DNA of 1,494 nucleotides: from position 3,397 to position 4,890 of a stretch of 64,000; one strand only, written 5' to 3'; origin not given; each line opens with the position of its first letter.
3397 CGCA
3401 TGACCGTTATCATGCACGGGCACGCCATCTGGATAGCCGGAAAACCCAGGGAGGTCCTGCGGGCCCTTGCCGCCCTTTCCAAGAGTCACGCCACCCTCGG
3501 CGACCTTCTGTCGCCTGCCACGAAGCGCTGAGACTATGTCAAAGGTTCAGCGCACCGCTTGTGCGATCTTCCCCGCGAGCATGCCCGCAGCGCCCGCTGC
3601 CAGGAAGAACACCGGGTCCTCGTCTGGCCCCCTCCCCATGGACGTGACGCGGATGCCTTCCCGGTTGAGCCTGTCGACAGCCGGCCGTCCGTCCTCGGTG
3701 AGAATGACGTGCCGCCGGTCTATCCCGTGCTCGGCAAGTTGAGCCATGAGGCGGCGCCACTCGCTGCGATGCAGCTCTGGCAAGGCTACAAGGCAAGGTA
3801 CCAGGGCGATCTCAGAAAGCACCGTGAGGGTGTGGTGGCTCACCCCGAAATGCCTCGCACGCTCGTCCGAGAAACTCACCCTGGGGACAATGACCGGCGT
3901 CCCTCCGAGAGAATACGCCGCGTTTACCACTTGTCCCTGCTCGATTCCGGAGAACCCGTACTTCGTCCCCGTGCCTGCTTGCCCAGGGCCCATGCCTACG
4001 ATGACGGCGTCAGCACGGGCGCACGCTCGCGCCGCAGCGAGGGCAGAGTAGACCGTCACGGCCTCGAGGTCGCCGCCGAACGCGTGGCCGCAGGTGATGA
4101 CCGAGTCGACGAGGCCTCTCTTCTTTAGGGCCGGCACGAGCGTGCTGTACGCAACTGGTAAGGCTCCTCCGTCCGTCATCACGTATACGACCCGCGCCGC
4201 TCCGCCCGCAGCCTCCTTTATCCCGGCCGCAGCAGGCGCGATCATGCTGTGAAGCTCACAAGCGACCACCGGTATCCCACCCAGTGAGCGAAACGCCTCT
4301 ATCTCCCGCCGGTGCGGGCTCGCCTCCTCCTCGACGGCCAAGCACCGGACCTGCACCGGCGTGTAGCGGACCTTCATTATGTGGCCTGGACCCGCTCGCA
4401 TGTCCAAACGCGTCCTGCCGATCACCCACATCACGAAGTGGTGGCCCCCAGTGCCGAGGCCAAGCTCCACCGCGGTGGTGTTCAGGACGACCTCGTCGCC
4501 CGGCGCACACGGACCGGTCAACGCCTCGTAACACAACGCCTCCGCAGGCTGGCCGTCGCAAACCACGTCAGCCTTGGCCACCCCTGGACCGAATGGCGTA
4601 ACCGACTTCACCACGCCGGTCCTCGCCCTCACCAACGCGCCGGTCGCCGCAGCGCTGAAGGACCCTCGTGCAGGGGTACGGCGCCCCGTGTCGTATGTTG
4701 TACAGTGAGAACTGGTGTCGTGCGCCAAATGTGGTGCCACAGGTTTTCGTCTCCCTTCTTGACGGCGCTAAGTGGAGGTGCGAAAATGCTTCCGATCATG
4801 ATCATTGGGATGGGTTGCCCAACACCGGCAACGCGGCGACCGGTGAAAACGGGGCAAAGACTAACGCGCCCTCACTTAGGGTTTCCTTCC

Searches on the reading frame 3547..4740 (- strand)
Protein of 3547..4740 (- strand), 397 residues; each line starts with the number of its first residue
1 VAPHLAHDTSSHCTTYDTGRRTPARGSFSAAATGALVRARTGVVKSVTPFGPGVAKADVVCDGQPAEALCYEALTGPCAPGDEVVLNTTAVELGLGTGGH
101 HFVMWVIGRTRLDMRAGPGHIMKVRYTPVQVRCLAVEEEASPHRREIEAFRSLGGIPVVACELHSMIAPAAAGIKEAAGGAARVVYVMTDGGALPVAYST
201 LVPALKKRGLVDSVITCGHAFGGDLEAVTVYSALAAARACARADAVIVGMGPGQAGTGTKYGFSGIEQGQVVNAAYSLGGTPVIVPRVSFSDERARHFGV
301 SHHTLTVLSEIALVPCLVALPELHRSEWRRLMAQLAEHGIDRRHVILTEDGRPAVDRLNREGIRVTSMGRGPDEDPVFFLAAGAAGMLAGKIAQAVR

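Call 38: search_protein_families(library=pfam, proteins=[window:3547-4740:-], max_evalue=0.00001)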
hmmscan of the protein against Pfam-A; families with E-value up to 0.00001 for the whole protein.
window:3547-4740:- (397 aa): 1 family
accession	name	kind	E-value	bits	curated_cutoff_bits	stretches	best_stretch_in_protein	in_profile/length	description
PF12982.12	DUF3866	-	1.1e-128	429.4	25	1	68-386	2-318/318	Protein of unknown function (DUF3866)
